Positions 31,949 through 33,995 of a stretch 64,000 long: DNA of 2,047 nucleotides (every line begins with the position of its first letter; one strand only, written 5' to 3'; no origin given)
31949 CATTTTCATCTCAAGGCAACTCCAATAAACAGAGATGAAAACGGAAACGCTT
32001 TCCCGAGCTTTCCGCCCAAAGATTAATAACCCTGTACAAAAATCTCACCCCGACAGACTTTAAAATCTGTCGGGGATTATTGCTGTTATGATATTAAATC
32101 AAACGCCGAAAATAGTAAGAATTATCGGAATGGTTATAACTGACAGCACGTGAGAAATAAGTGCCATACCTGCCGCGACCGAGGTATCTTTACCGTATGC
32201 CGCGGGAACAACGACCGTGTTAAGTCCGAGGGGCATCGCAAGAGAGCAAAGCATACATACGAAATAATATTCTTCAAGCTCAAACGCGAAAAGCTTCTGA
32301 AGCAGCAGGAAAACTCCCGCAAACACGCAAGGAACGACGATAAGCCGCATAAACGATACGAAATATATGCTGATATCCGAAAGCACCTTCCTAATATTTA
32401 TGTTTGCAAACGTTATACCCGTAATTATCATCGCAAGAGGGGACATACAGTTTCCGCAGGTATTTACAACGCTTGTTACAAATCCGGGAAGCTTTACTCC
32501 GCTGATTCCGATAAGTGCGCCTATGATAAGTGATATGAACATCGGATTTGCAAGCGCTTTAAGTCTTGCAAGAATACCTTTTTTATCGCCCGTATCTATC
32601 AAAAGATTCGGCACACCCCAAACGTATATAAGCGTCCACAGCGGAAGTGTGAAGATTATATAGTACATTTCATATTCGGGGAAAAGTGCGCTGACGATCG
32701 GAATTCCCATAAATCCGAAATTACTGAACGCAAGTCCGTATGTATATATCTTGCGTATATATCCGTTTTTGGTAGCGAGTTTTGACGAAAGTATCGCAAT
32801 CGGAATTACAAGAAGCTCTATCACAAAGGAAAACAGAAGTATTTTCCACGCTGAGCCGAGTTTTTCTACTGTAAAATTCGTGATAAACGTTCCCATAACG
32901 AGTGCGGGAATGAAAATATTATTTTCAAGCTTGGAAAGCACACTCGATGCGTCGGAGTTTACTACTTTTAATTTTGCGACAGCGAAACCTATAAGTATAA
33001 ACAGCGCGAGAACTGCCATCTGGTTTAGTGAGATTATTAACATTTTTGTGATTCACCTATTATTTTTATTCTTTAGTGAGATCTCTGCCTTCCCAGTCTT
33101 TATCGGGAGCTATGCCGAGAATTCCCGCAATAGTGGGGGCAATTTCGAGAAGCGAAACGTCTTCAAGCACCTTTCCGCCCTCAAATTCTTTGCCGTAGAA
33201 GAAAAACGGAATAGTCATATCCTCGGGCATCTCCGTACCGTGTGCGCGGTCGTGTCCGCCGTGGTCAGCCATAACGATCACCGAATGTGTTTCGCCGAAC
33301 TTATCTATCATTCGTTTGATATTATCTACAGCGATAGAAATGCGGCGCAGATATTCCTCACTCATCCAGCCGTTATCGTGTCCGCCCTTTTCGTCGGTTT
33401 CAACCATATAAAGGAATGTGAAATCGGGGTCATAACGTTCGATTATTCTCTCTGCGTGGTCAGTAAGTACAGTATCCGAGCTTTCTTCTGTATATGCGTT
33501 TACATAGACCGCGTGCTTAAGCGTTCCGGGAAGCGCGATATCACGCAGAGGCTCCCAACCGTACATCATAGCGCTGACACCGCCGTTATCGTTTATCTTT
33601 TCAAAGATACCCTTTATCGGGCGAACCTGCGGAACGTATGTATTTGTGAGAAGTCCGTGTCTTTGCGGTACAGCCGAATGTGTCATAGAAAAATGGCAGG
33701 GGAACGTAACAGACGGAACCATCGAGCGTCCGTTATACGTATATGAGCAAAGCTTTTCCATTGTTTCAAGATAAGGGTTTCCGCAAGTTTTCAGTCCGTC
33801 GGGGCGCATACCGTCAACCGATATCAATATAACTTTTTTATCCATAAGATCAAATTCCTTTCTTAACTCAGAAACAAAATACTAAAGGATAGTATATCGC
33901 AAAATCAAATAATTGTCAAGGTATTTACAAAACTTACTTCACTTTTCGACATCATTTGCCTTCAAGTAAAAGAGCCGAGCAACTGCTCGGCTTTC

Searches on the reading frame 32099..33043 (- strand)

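Call 16: search_protein_families(library=pfam, proteins=[window:32099-33043:-], max_evalue=0.001)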
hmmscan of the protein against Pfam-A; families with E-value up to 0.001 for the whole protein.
window:32099-33043:- (314 aa): 1 family
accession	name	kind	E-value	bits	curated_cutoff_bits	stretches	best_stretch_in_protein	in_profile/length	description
PF03547.23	Mem_trans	-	3.4e-27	95.4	25.7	2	160-308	197-342/343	Membrane transport protein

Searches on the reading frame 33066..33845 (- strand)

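Call 16: search_protein_families(library=pfam, proteins=[window:33066-33845:-], max_evalue=0.001)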
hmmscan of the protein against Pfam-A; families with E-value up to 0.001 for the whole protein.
window:33066-33845:- (259 aa): 3 families
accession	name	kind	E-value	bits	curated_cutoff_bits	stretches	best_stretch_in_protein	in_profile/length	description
PF01663.27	Phosphodiest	-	1.8e-18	67.7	23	1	5-197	1-221/342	Type I phosphodiesterase / nucleotide pyrophosphatase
PF01676.23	Metalloenzyme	-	3.6e-10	40.2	24.3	1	116-245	123-250/252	Metalloenzyme superfamily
PF00884.28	Sulfatase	-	3.8e-06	26.9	25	1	47-245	49-301/301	Sulfatase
